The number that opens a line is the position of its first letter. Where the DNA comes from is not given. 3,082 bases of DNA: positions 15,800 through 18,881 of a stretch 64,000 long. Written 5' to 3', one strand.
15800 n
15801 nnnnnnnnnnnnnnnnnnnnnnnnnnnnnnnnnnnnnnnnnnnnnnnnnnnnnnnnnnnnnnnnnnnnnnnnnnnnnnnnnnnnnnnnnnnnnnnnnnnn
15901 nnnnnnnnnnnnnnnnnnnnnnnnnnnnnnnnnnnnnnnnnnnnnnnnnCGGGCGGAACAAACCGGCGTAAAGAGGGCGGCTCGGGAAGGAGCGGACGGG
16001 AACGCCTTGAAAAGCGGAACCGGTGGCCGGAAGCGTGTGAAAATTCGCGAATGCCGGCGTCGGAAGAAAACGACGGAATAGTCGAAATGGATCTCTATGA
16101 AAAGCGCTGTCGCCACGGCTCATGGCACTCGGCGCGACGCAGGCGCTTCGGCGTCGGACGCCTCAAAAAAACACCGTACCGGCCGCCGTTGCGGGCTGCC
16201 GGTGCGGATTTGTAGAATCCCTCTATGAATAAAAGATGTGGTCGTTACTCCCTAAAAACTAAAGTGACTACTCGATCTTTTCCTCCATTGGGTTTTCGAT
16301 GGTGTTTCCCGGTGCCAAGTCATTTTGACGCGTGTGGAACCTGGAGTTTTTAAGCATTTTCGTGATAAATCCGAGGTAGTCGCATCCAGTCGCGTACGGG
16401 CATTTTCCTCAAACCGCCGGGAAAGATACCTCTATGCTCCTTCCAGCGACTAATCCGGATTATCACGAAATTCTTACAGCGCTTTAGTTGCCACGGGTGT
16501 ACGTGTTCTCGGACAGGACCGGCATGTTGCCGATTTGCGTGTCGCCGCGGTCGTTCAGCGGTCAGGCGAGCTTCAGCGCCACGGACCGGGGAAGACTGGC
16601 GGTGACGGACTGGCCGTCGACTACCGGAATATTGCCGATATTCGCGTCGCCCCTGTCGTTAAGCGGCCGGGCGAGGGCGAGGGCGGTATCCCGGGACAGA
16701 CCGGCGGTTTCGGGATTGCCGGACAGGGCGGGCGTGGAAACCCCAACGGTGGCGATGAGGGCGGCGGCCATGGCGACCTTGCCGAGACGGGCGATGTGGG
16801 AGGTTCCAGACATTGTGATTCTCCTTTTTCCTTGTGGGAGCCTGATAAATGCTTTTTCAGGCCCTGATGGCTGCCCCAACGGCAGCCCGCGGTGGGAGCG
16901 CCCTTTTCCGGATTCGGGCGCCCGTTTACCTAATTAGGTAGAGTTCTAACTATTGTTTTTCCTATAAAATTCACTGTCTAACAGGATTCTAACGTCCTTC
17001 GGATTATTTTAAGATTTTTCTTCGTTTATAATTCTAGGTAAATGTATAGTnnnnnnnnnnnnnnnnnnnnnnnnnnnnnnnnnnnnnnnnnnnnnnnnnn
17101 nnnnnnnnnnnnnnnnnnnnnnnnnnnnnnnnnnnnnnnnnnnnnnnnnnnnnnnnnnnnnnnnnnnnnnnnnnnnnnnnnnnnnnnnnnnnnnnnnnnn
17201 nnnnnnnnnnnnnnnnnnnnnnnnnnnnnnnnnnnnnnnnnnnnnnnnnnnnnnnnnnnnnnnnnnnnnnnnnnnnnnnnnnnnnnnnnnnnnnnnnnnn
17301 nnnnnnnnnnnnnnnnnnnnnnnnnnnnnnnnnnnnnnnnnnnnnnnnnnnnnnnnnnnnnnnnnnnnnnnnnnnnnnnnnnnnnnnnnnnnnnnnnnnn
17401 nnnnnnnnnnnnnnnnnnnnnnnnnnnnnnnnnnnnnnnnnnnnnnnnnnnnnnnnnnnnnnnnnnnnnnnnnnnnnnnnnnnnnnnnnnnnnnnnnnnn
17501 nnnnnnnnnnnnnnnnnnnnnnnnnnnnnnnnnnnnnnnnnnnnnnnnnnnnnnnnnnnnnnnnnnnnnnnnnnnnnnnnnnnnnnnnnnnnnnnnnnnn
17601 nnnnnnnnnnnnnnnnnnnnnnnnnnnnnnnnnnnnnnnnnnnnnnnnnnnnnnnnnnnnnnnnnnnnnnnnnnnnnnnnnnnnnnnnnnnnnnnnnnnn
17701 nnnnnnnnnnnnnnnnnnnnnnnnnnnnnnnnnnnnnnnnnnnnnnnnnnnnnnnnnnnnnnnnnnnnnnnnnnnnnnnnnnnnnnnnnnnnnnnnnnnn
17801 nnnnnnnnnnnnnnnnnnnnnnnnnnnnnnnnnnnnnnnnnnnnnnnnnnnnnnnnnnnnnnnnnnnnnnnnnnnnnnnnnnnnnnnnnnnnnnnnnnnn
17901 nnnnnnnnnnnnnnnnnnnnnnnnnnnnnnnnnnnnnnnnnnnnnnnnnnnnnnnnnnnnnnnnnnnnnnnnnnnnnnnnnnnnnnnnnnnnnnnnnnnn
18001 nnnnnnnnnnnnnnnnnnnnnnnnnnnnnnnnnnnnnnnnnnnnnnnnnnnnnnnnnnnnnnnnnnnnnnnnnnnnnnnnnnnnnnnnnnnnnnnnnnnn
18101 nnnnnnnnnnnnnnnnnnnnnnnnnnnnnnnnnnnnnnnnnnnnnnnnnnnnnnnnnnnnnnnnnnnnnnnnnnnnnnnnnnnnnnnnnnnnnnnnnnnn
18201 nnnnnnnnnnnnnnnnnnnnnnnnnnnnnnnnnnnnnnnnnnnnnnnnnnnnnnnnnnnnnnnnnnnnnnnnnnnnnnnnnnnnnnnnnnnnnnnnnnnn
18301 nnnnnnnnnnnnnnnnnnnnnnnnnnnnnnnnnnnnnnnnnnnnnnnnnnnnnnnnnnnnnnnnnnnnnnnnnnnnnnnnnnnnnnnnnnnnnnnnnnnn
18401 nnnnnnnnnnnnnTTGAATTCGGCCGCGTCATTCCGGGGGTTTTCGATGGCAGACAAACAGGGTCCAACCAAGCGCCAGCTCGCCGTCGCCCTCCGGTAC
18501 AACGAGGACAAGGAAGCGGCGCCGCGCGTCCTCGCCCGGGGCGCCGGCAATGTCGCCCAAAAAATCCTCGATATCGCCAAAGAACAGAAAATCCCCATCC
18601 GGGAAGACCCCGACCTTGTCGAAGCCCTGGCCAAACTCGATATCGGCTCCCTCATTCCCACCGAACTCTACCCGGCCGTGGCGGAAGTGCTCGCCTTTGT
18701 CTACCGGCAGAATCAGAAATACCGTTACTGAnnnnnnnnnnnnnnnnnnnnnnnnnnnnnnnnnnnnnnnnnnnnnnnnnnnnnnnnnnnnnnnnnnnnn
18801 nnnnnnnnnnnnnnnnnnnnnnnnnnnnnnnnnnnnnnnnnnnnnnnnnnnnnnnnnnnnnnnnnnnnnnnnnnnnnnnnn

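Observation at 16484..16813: Small secreted repeat protein whose second repeat lies beyond an in-frame TGA yet shows synonymous-only drift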

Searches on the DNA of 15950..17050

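Call 40: search_rna_families(source=window, start=15950, end=17050, threshold=evalue, max_evalue=1)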
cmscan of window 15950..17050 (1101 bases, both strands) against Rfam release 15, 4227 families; matches with E-value up to 1: 1.
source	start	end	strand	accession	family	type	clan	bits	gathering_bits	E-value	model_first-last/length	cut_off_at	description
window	16099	16149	+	RF03518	mir-1893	Gene; miRNA;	-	21.1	94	0.62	1-83/83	no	mir-1893 microRNA precursor family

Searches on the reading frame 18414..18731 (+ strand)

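Call 8: search_protein_families(library=pfam, proteins=[window:18414-18731:+], max_evalue=0.01)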
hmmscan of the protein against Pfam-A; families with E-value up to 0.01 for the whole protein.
window:18414-18731:+ (105 aa): 1 family
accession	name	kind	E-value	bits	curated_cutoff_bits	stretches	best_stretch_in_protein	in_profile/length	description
PF01312.24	Bac_export_2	-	5.8e-23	82.1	24.4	1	22-96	260-335/335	FlhB HrpN YscU SpaS Family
